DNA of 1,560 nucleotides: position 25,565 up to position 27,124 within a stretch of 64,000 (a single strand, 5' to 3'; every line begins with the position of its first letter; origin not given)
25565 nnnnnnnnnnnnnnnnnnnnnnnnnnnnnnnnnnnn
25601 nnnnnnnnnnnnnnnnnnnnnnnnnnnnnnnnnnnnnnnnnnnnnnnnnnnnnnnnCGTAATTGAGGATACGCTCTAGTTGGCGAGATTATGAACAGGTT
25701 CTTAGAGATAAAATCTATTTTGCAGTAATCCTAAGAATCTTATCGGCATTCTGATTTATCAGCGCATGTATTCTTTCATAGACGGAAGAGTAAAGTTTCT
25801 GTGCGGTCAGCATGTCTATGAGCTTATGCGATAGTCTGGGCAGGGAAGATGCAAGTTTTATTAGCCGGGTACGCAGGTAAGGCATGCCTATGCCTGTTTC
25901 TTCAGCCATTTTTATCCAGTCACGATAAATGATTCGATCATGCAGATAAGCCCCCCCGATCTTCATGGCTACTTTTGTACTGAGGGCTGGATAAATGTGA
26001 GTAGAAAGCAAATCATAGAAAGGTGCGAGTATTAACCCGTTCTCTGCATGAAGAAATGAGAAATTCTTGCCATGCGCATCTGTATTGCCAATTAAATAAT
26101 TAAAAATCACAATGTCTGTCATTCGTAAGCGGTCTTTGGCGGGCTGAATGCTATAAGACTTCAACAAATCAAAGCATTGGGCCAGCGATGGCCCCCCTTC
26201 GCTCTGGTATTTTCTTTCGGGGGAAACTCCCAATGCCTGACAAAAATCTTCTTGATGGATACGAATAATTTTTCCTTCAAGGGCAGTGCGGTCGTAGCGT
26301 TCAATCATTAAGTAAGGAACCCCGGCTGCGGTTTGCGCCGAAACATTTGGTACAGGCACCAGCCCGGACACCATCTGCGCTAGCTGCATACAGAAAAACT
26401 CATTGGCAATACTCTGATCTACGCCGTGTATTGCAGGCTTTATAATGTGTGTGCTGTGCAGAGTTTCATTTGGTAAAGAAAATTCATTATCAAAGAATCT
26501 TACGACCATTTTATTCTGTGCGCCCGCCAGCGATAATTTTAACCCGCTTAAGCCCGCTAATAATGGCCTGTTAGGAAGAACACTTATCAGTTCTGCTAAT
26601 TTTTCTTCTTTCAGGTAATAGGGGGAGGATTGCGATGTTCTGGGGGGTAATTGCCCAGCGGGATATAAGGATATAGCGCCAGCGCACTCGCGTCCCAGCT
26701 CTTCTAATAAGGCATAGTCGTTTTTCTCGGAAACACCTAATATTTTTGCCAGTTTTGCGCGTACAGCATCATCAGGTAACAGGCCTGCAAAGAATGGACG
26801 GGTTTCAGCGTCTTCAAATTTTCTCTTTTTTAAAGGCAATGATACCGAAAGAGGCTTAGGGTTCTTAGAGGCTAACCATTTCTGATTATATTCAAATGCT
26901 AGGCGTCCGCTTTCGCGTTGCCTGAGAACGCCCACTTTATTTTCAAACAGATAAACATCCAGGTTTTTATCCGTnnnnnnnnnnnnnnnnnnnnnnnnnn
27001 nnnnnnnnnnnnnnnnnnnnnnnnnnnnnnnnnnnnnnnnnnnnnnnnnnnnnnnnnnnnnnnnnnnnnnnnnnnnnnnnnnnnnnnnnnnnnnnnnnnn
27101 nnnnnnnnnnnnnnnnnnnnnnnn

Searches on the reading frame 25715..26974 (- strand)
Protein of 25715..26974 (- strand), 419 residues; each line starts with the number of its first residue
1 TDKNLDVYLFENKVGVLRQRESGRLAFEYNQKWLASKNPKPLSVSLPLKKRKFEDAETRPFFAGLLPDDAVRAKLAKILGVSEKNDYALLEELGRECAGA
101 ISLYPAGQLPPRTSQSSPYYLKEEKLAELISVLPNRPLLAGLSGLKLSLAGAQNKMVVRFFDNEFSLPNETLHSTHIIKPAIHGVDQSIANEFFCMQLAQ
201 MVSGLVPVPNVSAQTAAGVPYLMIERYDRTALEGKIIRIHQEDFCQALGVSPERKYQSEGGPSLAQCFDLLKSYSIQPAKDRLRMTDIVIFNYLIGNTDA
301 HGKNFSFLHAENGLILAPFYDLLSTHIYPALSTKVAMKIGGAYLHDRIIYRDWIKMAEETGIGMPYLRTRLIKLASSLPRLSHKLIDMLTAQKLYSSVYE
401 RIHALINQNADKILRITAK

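Call 87: search_protein_families(library=padloc, proteins=[window:25715-26974:-], max_evalue=0.001)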
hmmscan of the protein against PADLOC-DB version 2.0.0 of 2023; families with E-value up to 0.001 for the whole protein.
window:25715-26974:- (419 aa): 2 families
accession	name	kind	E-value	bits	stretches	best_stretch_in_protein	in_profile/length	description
PDLC04340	PDC-M03A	-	1e-08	33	1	284-413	129-252/280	-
PDLC04339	PDC-M03A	-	1.2e-07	29.4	1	276-324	128-176/293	-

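Call 99: search_protein_families(library=pfam, proteins=[window:25715-26974:-], max_evalue=0.001)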
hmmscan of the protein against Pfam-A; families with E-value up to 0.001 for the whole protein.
window:25715-26974:- (419 aa): 2 families
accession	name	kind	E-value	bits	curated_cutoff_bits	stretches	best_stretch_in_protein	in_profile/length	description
PF07804.18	HipA_C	-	3.1e-51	174.5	30.5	1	147-363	1-194/213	HipA-like C-terminal domain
PF13657.11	Couple_hipA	-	4.5e-26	91.7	22.5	1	5-103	1-98/99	HipA N-terminal domain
